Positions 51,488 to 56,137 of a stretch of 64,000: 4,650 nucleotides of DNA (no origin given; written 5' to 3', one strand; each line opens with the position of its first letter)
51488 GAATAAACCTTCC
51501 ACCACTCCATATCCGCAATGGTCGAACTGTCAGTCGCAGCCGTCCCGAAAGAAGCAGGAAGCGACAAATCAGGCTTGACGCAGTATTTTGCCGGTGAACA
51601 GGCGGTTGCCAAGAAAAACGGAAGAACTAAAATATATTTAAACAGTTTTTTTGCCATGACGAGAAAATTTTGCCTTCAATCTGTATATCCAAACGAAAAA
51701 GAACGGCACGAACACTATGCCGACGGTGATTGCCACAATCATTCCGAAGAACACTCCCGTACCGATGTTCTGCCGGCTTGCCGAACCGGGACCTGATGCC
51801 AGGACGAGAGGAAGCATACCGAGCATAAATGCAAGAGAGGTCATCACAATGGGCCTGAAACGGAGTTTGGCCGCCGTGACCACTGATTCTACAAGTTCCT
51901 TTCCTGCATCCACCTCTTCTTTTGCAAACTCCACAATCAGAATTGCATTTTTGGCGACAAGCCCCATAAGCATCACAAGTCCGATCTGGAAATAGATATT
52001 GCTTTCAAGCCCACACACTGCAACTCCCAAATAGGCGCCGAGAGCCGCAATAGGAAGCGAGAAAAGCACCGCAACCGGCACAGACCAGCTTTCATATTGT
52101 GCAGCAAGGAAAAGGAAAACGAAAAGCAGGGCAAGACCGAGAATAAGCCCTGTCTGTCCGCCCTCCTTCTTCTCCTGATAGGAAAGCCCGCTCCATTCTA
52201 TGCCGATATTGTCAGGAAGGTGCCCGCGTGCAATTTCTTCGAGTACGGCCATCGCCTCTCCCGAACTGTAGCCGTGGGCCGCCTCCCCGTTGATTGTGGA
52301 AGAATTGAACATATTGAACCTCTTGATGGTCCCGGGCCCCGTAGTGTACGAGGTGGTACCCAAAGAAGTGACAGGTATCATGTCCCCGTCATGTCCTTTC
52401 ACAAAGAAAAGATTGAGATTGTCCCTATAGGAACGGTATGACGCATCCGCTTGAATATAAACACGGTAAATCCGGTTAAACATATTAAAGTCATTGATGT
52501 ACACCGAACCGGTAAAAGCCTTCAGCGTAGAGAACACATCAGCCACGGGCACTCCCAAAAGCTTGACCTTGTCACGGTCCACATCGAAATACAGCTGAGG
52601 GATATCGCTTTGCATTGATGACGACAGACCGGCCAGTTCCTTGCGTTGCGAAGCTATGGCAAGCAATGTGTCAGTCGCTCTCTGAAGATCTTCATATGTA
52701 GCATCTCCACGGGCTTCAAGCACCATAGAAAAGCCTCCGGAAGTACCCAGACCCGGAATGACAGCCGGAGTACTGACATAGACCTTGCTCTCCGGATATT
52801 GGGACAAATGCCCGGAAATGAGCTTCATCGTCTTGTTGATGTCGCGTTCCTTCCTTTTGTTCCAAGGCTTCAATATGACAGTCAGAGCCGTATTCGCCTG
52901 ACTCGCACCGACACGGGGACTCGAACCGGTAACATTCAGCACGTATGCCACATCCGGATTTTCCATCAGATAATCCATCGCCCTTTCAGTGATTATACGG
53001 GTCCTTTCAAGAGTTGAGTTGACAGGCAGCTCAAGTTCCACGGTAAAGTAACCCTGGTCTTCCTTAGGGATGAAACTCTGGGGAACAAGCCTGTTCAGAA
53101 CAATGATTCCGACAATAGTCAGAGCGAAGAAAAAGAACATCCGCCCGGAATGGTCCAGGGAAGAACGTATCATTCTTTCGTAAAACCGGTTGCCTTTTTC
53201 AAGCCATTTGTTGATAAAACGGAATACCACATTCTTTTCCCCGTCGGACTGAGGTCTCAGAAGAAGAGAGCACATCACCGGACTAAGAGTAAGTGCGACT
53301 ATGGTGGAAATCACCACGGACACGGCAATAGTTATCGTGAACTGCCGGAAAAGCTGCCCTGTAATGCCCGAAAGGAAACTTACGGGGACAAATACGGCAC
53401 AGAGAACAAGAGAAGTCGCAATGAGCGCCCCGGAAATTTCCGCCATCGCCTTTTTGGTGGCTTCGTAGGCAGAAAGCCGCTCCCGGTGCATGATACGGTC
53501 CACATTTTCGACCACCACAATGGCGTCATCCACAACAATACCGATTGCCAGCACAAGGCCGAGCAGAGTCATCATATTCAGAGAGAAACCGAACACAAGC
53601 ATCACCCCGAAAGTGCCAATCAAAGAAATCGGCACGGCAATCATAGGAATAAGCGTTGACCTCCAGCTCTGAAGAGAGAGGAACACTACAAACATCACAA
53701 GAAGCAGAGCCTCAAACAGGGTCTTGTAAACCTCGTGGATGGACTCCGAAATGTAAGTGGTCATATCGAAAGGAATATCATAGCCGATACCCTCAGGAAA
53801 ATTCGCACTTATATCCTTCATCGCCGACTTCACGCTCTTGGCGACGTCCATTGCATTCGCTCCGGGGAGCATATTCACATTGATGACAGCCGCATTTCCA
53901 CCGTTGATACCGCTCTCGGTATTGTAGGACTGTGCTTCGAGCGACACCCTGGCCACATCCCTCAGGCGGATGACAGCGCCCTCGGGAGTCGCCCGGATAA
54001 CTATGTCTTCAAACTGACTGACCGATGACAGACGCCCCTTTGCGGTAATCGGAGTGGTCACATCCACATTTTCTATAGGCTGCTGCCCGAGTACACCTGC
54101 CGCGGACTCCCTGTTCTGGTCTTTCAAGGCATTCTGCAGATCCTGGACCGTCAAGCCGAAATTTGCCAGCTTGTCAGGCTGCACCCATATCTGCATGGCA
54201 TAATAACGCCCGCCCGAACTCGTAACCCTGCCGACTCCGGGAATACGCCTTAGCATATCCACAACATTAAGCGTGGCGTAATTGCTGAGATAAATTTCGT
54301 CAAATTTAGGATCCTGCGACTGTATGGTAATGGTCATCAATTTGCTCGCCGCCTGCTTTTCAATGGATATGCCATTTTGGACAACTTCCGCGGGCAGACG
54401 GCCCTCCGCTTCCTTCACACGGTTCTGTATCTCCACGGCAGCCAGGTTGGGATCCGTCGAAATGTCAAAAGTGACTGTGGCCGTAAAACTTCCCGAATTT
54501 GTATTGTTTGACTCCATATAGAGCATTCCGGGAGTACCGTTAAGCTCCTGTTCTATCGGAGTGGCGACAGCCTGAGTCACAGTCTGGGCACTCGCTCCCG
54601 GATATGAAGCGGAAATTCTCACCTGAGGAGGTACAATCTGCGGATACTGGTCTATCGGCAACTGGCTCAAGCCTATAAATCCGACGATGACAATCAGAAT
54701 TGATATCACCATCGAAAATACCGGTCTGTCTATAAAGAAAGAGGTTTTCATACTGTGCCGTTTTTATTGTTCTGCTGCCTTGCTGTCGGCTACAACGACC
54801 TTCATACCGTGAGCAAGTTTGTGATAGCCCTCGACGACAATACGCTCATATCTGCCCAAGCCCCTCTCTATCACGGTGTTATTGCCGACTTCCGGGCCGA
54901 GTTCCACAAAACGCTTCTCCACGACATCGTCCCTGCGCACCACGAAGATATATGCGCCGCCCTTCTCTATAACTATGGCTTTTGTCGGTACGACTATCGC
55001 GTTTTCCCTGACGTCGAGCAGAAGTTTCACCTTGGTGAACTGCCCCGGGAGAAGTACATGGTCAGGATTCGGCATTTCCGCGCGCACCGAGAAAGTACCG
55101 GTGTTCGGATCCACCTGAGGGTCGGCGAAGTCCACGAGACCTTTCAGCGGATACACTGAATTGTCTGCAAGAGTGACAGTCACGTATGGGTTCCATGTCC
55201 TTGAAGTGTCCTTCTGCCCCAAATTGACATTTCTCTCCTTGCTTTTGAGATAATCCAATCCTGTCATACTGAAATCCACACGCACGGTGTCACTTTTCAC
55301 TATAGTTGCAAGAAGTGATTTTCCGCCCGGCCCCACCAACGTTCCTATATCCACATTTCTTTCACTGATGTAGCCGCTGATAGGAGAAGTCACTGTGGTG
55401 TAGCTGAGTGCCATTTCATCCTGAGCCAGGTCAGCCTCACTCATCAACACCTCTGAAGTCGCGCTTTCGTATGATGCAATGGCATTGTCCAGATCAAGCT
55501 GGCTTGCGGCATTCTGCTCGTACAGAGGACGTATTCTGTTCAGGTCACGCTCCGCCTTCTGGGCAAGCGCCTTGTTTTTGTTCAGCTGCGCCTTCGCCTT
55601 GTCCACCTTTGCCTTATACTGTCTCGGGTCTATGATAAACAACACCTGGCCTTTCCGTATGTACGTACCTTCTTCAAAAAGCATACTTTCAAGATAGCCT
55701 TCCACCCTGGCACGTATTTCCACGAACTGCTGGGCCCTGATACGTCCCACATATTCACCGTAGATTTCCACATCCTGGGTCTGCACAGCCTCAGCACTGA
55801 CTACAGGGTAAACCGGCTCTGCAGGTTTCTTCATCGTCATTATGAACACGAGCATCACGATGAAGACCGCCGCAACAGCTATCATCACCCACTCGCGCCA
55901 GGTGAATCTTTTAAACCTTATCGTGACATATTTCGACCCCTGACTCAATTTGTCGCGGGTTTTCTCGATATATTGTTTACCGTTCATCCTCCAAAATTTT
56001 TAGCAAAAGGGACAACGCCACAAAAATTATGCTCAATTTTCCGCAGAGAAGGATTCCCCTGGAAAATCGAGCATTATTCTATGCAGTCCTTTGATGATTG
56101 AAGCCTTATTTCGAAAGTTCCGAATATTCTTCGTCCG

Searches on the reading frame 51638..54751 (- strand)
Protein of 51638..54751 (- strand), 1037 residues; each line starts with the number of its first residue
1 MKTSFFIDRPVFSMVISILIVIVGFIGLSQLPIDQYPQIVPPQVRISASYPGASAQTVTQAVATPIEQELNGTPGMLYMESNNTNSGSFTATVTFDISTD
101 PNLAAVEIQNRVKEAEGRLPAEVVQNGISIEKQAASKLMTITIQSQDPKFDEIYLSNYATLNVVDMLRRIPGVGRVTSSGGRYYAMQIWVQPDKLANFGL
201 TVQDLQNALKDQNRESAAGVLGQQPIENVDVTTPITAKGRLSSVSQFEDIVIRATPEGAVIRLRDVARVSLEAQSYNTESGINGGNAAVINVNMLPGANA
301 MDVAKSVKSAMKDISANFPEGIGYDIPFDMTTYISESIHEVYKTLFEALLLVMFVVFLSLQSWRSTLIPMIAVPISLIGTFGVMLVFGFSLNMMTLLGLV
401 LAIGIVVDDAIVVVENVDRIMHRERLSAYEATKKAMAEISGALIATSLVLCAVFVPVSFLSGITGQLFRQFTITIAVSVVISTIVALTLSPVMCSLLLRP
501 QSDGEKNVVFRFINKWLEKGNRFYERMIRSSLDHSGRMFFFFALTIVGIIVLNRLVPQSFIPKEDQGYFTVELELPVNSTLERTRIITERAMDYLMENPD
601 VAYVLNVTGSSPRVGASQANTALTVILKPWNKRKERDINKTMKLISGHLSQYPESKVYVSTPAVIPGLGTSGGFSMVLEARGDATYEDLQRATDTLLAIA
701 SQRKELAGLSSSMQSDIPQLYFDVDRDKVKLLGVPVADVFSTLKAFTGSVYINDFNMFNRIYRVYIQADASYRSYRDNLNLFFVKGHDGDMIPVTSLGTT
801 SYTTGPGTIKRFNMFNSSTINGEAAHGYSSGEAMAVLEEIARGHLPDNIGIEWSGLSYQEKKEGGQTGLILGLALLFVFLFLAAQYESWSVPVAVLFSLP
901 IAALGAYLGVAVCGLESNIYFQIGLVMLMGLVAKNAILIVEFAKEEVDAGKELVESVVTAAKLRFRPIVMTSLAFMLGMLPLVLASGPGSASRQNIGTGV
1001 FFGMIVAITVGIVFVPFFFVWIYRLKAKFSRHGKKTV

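Call 84: search_protein_families(library=pfam, proteins=[window:51638-54751:-], max_evalue=0.00001)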
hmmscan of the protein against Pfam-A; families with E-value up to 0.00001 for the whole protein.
window:51638-54751:- (1037 aa): 3 families
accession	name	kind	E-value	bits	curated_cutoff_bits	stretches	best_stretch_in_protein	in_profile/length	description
PF00873.25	ACR_tran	-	0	1075.3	28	1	4-1022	3-1020/1021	AcrB/AcrD/AcrF family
PF03176.21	MMPL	-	3.8e-13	49.5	20.5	1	343-498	147-303/333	MMPL family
PF02355.23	SecD_SecF_C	-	1.2e-07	31.8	20.5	0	338-487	30-176/189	Protein export membrane protein SecD/SecF, C-terminal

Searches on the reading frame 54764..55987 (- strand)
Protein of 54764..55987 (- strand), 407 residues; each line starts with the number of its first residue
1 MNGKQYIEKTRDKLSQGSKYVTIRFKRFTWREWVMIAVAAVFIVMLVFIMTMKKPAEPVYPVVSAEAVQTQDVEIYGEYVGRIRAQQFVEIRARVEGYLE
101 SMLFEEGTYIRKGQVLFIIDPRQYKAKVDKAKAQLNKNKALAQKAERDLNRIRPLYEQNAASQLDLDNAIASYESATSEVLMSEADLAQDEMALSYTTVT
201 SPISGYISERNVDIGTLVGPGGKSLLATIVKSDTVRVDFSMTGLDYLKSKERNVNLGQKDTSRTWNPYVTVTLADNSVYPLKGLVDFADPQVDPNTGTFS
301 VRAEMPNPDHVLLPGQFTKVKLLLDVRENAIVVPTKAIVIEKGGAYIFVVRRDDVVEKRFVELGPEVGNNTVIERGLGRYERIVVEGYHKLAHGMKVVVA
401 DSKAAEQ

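Call 84: search_protein_families(library=pfam, proteins=[window:54764-55987:-], max_evalue=0.00001)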
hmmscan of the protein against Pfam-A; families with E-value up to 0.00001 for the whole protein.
window:54764-55987:- (407 aa): 2 families
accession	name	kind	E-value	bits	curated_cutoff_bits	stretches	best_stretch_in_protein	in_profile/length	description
PF16576.10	HlyD_D23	-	2.8e-17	63.1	30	1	85-317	14-213/214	Barrel-sandwich domain of CusB or HlyD membrane-fusion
PF13437.12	HlyD_3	-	7.4e-12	46.4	22.2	0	198-315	1-106/106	HlyD family secretion protein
